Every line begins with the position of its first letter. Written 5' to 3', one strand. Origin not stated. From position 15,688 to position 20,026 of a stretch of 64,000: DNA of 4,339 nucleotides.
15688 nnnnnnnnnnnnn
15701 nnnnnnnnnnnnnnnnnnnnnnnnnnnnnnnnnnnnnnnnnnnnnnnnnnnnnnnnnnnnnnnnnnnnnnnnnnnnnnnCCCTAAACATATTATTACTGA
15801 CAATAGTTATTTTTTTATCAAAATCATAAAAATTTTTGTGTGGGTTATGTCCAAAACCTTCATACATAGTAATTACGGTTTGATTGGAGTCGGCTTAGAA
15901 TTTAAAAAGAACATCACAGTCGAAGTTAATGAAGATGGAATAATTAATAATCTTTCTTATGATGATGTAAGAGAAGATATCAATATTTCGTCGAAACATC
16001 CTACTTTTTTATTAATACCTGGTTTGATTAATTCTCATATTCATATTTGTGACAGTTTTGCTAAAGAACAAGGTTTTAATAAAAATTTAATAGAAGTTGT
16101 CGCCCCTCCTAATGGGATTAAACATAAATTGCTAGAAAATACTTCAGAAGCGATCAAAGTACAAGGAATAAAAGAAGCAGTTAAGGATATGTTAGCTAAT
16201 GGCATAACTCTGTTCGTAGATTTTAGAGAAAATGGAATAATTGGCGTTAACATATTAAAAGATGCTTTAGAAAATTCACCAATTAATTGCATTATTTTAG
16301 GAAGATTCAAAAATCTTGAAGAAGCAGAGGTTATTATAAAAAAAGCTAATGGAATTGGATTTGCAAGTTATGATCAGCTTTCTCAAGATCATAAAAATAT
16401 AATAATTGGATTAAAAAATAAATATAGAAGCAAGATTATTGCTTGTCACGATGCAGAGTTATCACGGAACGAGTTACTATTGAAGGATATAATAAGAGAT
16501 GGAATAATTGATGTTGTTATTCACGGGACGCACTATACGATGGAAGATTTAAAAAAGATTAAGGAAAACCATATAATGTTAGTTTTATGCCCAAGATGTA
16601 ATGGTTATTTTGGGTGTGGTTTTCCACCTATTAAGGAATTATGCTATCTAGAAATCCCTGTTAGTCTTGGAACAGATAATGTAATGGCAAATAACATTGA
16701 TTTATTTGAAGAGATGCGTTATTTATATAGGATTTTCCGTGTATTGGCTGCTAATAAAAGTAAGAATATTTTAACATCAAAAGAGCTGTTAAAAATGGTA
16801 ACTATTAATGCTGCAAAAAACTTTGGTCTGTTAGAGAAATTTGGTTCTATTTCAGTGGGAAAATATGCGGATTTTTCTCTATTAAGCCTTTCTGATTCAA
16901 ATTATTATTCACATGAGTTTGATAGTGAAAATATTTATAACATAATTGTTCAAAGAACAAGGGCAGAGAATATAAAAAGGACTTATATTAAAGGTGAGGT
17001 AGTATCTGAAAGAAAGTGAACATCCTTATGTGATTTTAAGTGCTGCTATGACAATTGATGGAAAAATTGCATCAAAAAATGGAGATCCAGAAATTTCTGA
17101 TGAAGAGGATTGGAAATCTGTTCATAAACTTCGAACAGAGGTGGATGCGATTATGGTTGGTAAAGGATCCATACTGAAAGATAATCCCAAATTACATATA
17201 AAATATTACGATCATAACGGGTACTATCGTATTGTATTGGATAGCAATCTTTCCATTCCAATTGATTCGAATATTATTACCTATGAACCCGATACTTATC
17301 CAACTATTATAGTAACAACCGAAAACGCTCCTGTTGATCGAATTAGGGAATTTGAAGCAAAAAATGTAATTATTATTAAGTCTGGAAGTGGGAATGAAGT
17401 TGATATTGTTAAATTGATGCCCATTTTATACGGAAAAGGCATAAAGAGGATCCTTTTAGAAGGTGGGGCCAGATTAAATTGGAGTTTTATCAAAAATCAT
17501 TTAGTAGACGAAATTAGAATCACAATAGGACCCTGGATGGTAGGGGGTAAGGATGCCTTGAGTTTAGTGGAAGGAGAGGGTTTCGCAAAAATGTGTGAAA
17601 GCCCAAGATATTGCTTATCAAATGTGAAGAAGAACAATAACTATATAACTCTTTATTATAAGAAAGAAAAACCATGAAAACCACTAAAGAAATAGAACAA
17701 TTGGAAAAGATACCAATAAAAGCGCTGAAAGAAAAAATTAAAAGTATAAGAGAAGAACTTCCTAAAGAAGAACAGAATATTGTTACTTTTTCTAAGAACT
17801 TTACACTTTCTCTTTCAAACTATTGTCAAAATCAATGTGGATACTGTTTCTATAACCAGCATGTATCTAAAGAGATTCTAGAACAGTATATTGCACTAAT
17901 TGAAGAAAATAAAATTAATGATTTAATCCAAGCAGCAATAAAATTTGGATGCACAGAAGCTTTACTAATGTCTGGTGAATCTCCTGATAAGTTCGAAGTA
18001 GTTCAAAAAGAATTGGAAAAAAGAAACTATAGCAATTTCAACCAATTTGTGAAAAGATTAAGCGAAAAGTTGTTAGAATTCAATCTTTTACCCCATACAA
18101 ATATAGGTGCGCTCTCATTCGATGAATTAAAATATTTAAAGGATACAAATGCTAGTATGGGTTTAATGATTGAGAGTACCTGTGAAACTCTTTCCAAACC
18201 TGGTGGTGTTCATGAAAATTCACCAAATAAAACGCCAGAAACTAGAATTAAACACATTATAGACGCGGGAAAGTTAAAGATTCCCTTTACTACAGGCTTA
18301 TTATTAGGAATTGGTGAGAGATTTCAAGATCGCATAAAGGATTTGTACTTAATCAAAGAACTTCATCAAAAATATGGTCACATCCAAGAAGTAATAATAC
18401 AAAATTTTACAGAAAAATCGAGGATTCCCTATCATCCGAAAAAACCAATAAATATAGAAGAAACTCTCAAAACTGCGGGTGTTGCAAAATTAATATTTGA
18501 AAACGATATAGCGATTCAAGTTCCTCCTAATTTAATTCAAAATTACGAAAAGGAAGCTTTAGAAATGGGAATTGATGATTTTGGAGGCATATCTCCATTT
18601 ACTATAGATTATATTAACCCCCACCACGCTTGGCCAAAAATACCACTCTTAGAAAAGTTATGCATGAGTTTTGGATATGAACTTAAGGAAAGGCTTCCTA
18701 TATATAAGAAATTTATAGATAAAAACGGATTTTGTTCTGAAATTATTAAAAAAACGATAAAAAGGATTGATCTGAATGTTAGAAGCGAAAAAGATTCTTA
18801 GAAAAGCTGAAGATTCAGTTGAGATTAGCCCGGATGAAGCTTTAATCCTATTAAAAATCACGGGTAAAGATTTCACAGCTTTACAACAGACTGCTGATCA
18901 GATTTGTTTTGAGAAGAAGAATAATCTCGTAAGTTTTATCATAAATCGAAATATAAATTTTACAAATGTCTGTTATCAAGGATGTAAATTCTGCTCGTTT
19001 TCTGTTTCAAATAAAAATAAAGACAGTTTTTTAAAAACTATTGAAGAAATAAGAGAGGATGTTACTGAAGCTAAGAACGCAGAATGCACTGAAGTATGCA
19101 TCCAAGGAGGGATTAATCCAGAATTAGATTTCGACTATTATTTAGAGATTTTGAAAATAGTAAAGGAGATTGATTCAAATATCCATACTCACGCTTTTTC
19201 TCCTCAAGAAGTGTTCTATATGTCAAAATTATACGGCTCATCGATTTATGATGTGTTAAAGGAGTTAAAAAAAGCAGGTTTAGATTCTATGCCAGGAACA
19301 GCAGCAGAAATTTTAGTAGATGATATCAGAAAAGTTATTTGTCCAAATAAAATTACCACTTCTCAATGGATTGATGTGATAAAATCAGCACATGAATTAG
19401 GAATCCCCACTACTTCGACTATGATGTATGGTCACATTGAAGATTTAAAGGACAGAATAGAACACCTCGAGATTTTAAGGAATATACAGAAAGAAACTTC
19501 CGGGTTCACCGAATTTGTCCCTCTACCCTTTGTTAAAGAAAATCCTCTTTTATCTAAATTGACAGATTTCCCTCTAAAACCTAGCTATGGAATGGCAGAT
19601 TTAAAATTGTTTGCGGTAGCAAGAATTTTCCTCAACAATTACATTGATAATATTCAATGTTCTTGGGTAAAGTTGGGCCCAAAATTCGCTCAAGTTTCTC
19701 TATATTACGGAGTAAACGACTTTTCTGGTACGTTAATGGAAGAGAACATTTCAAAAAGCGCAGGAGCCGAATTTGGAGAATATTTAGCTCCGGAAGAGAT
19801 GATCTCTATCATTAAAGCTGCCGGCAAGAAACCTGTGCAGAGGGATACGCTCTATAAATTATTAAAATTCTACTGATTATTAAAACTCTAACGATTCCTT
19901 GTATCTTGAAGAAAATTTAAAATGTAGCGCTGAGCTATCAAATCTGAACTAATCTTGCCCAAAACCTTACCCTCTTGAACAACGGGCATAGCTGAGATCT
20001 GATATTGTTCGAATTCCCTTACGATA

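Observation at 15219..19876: Deaminase-type amidohydrolase embedded in a folE / arfC-like / cofG / cofH operon: candidate for the unassigned archaeal pyrimidine deaminase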

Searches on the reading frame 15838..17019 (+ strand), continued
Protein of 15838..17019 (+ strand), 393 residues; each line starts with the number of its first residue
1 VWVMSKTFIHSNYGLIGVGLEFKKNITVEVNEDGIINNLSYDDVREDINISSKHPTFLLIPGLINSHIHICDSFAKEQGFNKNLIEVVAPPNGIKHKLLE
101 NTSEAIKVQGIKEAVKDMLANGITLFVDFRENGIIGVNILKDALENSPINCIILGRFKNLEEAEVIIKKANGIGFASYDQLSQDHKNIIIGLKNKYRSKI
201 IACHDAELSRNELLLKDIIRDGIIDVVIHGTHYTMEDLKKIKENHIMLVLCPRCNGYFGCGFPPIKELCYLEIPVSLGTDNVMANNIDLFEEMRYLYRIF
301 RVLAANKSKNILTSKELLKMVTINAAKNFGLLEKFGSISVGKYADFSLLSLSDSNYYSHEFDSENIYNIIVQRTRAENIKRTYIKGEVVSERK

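Call 73: search_protein_families(library=ncbifam, proteins=[L030:8001-8984:+, P0205], max_evalue=1e-8)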
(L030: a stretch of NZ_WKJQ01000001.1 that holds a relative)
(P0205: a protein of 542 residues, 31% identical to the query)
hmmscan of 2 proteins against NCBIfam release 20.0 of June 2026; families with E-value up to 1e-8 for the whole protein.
L030:8001-8984:+ (328 aa): 14 families
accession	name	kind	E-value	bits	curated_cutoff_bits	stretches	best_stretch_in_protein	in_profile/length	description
NF005552.0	PRK07213.1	equivalog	3.9e-86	289.3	294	1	1-326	12-375/382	chlorohydrolase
NF005557.0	PRK07228.1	equivalog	4.6e-20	71.7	522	1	188-324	253-403/445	5'-deoxyadenosine deaminase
NF004701.0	PRK06038.1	equivalog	3.2e-19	69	609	1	190-326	248-394/432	N-ethylammeline chlorohydrolase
NF006549.0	PRK09045.1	equivalog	1.3e-18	66.9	540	1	188-327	257-408/444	TRZ/ATZ family hydrolase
NF006252.0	PRK08393.1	equivalog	2.2e-17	63.2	617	1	195-324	250-389/424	N-ethylammeline chlorohydrolase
NF009059.0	PRK12393.1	equivalog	4.9e-15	55.2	543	1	188-326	275-423/460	amidohydrolase family protein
NF006056.0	PRK08204.1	subfamily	7.2e-15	54.7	391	1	188-327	249-409/449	hypothetical protein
NF006681.0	PRK09229.1-2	equivalog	1.2e-13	50.6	362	1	188-327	269-418/451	formimidoylglutamate deiminase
NF004995.0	PRK06380.1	subfamily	4.5e-13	49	567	1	217-320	271-385/418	metal-dependent hydrolase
NF006269.1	PRK08418.1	equivalog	1.5e-12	46.9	320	0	187-303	257-380/408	aminofutalosine deaminase family hydrolase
NF006055.0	PRK08203.1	equivalog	5.7e-12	44.9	532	1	188-315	271-408/455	8-oxoguanine deaminase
TIGR02967.1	guan_deamin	equivalog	1.4e-10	40.7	375.4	1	188-304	243-367/401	guanine deaminase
TIGR01224.1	hutI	equivalog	2.3e-10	39.8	298.15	0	156-300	204-354/377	imidazolonepropionase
TIGR02022.1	hutF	equivalog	2.1e-09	36.6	413.05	0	188-327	269-424/455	formimidoylglutamate deiminase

P0205 (542 aa): 12 families
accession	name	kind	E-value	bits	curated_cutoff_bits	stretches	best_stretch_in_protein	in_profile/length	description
NF005552.0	PRK07213.1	equivalog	1e-68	232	294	1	189-530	4-376/382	chlorohydrolase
NF006549.0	PRK09045.1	equivalog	1.7e-16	59.9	540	1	391-490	256-364/444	TRZ/ATZ family hydrolase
TIGR03964.1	mycofact_creat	equivalog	2.9e-16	59.8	172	1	2-185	38-219/228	mycofactocin biosynthesis peptidyl-dipeptidase MftE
NF005557.0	PRK07228.1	equivalog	1.2e-13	50.6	522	0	405-502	266-375/445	5'-deoxyadenosine deaminase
NF006252.0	PRK08393.1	equivalog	3.5e-13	49.3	617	0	404-493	255-354/424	N-ethylammeline chlorohydrolase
NF006056.0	PRK08204.1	subfamily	6.4e-12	45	391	0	358-483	217-358/449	hypothetical protein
TIGR02967.1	guan_deamin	equivalog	2.8e-11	43.1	375.4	1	393-505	244-364/401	guanine deaminase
NF006681.0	PRK09229.1-2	equivalog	3.3e-11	42.6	362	0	391-505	268-390/451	formimidoylglutamate deiminase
NF006055.0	PRK08203.1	equivalog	1.4e-10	40.4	532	0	401-496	280-385/455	8-oxoguanine deaminase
NF004701.0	PRK06038.1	equivalog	1.5e-10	40.4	609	0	411-505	265-369/432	N-ethylammeline chlorohydrolase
TIGR01224.1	hutI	equivalog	4.6e-10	38.9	298.15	1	357-503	202-353/377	imidazolonepropionase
TIGR02022.1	hutF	equivalog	8.6e-09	34.6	413.05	0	392-479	269-354/455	formimidoylglutamate deiminase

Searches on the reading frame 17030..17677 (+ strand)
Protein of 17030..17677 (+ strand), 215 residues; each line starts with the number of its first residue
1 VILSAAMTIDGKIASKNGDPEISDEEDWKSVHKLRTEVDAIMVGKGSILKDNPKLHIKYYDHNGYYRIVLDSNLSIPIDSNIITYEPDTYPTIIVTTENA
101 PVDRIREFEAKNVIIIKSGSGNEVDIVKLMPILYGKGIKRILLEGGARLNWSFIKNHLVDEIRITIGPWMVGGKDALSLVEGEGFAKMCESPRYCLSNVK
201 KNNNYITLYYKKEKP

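Call 3: search_protein_families(library=pfam, proteins=[window:17030-17677:+])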
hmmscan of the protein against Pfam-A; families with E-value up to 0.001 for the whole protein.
window:17030-17677:+ (215 aa): 1 family
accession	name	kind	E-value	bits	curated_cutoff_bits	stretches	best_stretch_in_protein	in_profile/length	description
PF01872.23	RibD_C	-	1.9e-45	155.6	24.1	1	2-187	4-180/197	RibD C-terminal domain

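Call 4: search_protein_families(library=ncbifam, proteins=[window:17030-17677:+])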
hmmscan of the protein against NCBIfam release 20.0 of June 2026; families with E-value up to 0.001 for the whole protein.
window:17030-17677:+ (215 aa): 7 families
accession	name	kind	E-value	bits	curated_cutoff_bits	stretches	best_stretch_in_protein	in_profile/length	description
TIGR01508.1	rib_reduct_arch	equivalog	8.8e-59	198.2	186.45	1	2-210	4-208/210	2,5-diamino-6-(ribosylamino)-4(3H)-pyrimidinone 5'-phosphate reductase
TIGR00227.1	ribD_Cterm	domain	3.9e-53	180.2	150.15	1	2-210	6-214/216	riboflavin-specific deaminase C-terminal domain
TIGR00326.1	eubact_ribD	equivalog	3.1e-27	95.7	156.35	1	2-198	144-332/343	bifunctional diaminohydroxyphosphoribosylaminopyrimidine deaminase/5-amino-6-(5-phosphoribosylamino)uracil reductase RibD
NF008052.0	PRK10786.1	equivalog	1.6e-14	53.4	500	1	5-208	153-362/367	bifunctional diaminohydroxyphosphoribosylaminopyrimidine deaminase/5-amino-6-(5-phosphoribosylamino)uracil reductase RibD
NF010664.0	PRK14059.1-2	equivalog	7e-13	48.8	226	1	86-187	132-233/257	pyrimidine reductase family protein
NF010665.0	PRK14059.1-4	equivalog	2e-11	43.7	274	1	90-182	141-232/260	pyrimidine reductase family protein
NF010663.0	PRK14059.1-1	equivalog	3.6e-11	42.9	184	1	69-212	108-251/253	pyrimidine reductase family protein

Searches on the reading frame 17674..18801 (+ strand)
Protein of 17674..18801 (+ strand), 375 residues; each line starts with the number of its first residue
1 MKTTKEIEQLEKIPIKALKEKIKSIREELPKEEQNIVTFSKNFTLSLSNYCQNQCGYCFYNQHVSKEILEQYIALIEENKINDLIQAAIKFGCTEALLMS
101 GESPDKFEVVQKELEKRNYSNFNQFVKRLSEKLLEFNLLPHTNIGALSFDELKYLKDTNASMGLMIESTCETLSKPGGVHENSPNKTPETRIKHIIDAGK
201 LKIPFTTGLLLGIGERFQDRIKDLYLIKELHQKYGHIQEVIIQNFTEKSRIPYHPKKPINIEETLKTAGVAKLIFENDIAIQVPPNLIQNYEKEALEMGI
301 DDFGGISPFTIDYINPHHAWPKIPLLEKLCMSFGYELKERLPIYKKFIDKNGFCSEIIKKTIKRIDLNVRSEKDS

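Call 3: search_protein_families(library=pfam, proteins=[window:17674-18801:+])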
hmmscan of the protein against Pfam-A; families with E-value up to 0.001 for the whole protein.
window:17674-18801:+ (375 aa): 1 family
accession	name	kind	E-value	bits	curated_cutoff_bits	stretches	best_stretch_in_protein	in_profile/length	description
PF04055.27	Radical_SAM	-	1.9e-09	38.3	29.5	1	46-222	2-161/166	Radical SAM superfamily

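Call 4: search_protein_families(library=ncbifam, proteins=[window:17674-18801:+])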
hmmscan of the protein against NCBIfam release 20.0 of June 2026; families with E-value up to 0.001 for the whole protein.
window:17674-18801:+ (375 aa): 16 families
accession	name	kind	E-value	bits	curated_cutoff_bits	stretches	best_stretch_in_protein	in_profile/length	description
NF004884.0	PRK06245.1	equivalog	4.1e-116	387.6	209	1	31-368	5-334/340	7,8-didemethyl-8-hydroxy-5-deazariboflavin synthase subunit CofG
TIGR03550.1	F420_cofG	equivalog_domain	5.7e-111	370.7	213.35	1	38-362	1-321/322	7,8-didemethyl-8-hydroxy-5-deazariboflavin synthase CofG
NF006687.0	PRK09234.1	equivalog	3.6e-89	300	1018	1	17-351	49-386/849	bifunctional FO biosynthesis protein CofGH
TIGR03699.1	menaquin_MqnC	equivalog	1.1e-17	63.9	428.1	1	5-306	6-300/342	cyclic dehypoxanthinyl futalosine synthase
TIGR00423.1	TIGR00423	subfamily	3.7e-16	59.3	260.25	1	37-306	1-266/310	CofH family radical SAM protein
NF005609.0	PRK07360.1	equivalog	8.2e-15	54.4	426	1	16-305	35-323/374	7,8-didemethyl-8-hydroxy-5-deazariboflavin synthase subunit CofH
TIGR03551.1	F420_cofH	equivalog_domain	1.9e-14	53.3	374.1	1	24-305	21-300/345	5-amino-6-(D-ribitylamino)uracil--L-tyrosine 4-hydroxyphenyl transferase CofH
TIGR03957.1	rSAM_HmdB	equivalog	2.9e-10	39.8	320.9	1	183-301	162-276/317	5,10-methenyltetrahydromethanopterin hydrogenase cofactor biosynthesis protein HmdB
TIGR03700.1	mena_SCO4494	equivalog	2.3e-09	36.6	434.55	1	31-305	38-306/351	aminofutalosine synthase MqnE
TIGR00433.2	bioB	equivalog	1e-07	31.5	225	1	5-275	6-251/307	biotin synthase BioB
TIGR02351.2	thiH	equivalog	2.2e-06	27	380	1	45-109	77-136/364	2-iminoacetate synthase ThiH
TIGR03910.1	pyrrolys_PylB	equivalog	1e-05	24.6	348.2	1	17-276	33-269/347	methylornithine synthase PylB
NF006276.0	PRK08444.1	equivalog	4.9e-05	22.5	560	0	4-283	15-282/353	aminofutalosine synthase MqnE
TIGR00539.1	hemN_rel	equivalog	7.1e-05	22.1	205.4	1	50-158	9-109/361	radical SAM family heme chaperone HemW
TIGR03955.1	rSAM_HydG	equivalog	7.1e-05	21.4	312.15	1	9-106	54-146/470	[FeFe] hydrogenase H-cluster radical SAM maturase HydG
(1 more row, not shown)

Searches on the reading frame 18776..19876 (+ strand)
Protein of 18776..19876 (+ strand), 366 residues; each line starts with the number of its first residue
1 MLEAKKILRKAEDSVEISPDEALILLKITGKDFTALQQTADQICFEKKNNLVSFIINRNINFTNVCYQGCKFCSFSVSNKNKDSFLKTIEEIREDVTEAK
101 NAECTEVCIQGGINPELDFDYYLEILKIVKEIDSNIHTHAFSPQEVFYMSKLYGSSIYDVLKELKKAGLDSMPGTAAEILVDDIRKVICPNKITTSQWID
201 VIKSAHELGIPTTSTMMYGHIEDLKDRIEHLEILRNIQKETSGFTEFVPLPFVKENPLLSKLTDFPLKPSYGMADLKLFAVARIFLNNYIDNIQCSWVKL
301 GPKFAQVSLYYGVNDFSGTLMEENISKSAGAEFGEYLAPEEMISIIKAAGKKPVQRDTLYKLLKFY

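Call 3: search_protein_families(library=pfam, proteins=[window:18776-19876:+])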
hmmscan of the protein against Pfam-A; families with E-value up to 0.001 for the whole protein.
window:18776-19876:+ (366 aa): 2 families
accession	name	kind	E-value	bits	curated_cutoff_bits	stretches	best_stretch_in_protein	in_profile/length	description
PF04055.27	Radical_SAM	-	8.5e-25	88.3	29.5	1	60-232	1-164/166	Radical SAM superfamily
PF19288.4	CofH_C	-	1.1e-20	74.2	27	1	242-362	2-118/125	CofH/MqnC C-terminal region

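Call 4: search_protein_families(library=ncbifam, proteins=[window:18776-19876:+])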
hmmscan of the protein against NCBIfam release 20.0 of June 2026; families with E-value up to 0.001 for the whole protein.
window:18776-19876:+ (366 aa): 20 families
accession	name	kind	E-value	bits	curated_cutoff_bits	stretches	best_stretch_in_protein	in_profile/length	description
NF005609.0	PRK07360.1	equivalog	7e-141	469.3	426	1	5-363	9-368/374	7,8-didemethyl-8-hydroxy-5-deazariboflavin synthase subunit CofH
TIGR03551.1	F420_cofH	equivalog_domain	1e-138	461.9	374.1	1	18-361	2-343/345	5-amino-6-(D-ribitylamino)uracil--L-tyrosine 4-hydroxyphenyl transferase CofH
TIGR00423.1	TIGR00423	subfamily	9.4e-127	422.5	260.25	1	52-363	1-310/310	CofH family radical SAM protein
NF006687.0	PRK09234.1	equivalog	1.3e-122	410.6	1018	1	7-362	482-836/849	bifunctional FO biosynthesis protein CofGH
TIGR03699.1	menaquin_MqnC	equivalog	5.8e-114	380.5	428.1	1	17-362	3-341/342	cyclic dehypoxanthinyl futalosine synthase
TIGR03700.1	mena_SCO4494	equivalog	3.2e-107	358.5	434.55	1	9-361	3-349/351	aminofutalosine synthase MqnE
NF006277.0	PRK08445.1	equivalog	2.9e-91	305.9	576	1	20-366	7-348/348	dehypoxanthine futalosine cyclase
NF006276.0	PRK08444.1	equivalog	7.3e-83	278.5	560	1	6-366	2-353/353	aminofutalosine synthase MqnE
NF004580.0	PRK05926.1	equivalog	1.4e-64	218.6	583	1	5-354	16-363/370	hypothetical protein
NF004884.0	PRK06245.1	equivalog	9.3e-16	57.6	209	1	47-318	6-272/340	7,8-didemethyl-8-hydroxy-5-deazariboflavin synthase subunit CofG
TIGR03550.1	F420_cofG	equivalog_domain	2.2e-15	56.6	213.35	1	60-318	8-265/322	7,8-didemethyl-8-hydroxy-5-deazariboflavin synthase CofG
TIGR00433.2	bioB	equivalog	1.1e-08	34.7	225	1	17-240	3-214/307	biotin synthase BioB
TIGR03956.1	rSAM_HydE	equivalog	1.7e-08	34.1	254.6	1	14-249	8-231/340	[FeFe] hydrogenase H-cluster radical SAM maturase HydE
NF045502.1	variant_rSAM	domain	2.8e-08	33.1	125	1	61-207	138-285/357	radical SAM protein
TIGR03957.1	rSAM_HmdB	equivalog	3.5e-08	33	320.9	1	18-350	2-312/317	5,10-methenyltetrahydromethanopterin hydrogenase cofactor biosynthesis protein HmdB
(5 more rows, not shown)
